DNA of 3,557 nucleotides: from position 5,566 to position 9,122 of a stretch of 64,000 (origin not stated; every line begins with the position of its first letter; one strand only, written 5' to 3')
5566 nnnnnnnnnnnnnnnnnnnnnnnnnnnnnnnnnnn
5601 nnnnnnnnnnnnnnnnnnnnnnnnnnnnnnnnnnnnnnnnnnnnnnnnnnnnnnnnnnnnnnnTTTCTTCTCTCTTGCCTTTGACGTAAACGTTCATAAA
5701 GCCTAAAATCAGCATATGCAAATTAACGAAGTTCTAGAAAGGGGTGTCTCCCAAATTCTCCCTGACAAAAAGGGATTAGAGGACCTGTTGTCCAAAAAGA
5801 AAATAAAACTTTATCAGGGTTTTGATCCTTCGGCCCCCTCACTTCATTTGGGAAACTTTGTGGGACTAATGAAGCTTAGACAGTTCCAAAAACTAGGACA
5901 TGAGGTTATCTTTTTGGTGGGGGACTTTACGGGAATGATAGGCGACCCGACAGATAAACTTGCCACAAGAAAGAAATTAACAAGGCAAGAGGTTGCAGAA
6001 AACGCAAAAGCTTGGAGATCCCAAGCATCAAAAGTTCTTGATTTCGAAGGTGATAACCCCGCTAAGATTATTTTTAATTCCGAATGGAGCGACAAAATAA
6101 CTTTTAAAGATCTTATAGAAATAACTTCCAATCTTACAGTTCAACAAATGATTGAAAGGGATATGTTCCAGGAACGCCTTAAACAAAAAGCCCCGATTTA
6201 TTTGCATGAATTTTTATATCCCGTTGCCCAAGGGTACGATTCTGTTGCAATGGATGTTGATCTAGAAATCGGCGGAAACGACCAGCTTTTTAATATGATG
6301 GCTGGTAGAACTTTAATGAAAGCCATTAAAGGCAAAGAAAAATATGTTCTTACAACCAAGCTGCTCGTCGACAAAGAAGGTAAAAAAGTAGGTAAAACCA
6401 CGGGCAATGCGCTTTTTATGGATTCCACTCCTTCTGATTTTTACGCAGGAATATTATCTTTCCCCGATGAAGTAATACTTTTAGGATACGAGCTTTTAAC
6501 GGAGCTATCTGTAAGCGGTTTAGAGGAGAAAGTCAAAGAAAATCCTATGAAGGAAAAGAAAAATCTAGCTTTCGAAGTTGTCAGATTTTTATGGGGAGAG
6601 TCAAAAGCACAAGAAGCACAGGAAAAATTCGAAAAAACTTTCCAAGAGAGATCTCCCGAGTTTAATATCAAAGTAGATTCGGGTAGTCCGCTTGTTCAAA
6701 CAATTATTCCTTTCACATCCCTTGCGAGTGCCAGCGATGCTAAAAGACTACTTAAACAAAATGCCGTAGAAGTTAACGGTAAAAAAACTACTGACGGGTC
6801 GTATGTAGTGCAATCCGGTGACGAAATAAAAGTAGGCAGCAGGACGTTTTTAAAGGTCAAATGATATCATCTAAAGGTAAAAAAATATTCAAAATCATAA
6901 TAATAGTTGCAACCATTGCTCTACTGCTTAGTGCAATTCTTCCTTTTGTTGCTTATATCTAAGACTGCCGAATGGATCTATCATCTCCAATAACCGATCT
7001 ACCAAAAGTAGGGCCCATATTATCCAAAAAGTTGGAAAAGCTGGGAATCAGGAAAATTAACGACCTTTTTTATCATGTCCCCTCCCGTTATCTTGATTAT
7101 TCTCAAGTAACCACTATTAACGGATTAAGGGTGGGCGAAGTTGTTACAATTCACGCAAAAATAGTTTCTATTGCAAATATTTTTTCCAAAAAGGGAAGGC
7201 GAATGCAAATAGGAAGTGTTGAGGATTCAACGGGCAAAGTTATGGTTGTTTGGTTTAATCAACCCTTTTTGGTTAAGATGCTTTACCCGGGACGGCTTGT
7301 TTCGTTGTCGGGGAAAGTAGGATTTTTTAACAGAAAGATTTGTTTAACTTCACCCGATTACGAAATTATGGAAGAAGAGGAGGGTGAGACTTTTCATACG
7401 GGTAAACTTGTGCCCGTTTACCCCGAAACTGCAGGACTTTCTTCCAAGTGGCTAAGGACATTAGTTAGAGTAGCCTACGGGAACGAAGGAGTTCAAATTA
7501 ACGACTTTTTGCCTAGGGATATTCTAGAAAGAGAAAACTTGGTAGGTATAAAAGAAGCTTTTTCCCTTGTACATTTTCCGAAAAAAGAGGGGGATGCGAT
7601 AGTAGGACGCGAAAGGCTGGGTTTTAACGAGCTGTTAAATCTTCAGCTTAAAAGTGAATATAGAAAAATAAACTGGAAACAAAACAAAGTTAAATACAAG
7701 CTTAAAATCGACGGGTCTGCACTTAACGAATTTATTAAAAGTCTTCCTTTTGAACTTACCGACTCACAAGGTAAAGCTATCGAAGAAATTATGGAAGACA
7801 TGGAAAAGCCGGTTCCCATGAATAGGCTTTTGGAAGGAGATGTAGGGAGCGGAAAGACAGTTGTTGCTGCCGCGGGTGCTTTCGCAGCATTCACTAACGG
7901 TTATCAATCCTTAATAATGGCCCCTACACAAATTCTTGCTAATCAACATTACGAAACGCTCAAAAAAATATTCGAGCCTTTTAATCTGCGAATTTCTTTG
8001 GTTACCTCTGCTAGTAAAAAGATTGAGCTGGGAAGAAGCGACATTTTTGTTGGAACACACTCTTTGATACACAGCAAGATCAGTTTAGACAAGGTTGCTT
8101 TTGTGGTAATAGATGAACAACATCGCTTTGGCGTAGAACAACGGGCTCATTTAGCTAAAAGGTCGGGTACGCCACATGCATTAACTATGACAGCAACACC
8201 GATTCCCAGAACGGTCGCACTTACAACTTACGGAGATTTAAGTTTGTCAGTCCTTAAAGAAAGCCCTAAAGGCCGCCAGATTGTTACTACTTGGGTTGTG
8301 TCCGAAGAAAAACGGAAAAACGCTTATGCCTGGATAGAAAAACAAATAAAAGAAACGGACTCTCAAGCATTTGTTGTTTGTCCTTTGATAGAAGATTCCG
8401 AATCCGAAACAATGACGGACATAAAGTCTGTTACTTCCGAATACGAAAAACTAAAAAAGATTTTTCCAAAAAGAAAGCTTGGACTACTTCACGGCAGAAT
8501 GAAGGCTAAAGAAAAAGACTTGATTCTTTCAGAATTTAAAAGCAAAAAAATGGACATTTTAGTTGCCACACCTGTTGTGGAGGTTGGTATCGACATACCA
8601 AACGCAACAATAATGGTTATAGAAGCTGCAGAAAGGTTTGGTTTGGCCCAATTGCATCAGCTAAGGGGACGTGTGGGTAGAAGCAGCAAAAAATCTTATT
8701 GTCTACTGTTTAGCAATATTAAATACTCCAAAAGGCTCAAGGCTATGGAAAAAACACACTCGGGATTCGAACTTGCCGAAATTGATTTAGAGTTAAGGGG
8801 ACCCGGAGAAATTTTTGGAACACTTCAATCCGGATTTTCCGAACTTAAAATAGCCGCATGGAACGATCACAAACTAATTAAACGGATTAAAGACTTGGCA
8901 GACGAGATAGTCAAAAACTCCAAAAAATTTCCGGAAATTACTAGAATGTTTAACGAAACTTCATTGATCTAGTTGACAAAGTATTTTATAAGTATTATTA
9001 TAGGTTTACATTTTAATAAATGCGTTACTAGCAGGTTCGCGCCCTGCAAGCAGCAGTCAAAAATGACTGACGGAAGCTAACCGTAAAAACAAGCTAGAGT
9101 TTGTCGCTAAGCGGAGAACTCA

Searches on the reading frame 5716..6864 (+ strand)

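Call 10: search_protein_families(library=pfam, proteins=[window:5716-6864:+])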
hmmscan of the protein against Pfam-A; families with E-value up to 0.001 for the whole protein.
window:5716-6864:+ (382 aa): 3 families
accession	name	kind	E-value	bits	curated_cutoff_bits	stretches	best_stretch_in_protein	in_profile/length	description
PF00579.31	tRNA-synt_1b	-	6.6e-66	223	21.1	1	27-310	3-292/292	tRNA synthetases class I (W and Y)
PF01479.30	S4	-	8.9e-07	29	22.8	1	337-371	13-48/48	S4 domain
PF22421.1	SYY_C-terminal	-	6e-06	26.5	27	1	306-372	3-67/83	Tyrosine--tRNA ligase SYY-like C-terminal domain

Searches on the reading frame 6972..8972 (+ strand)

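Call 10: search_protein_families(library=pfam, proteins=[window:6972-8972:+])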
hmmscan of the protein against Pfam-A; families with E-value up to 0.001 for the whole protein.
window:6972-8972:+ (666 aa): 7 families
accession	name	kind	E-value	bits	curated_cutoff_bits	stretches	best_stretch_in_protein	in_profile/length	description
PF00270.35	DEAD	-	1e-26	94.1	26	1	264-415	2-164/167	DEAD/DEAH box helicase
PF17191.10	RecG_wedge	-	7.3e-22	78.1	23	1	12-166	7-156/162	RecG wedge domain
PF00271.37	Helicase_C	-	6.3e-18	65.5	23.5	1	457-571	8-109/110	Helicase conserved C-terminal domain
PF04851.21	ResIII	-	8.7e-16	58.7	22.5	1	260-410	2-162/164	Type III restriction enzyme, res subunit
PF19833.4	RecG_dom3_C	-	3.7e-10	40.2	26.8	1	595-653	1-61/87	ATP-dependent DNA helicase RecG, domain 3, C-terminal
PF22590.2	Cas3-like_C_2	-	3.7e-08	34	27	1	482-572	10-105/106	CRISPR-associated nuclease/helicase Cas3, C-terminal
PF01336.31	tRNA_anti-codon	-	5e-07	30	27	1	58-132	1-67/75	OB-fold nucleic acid binding domain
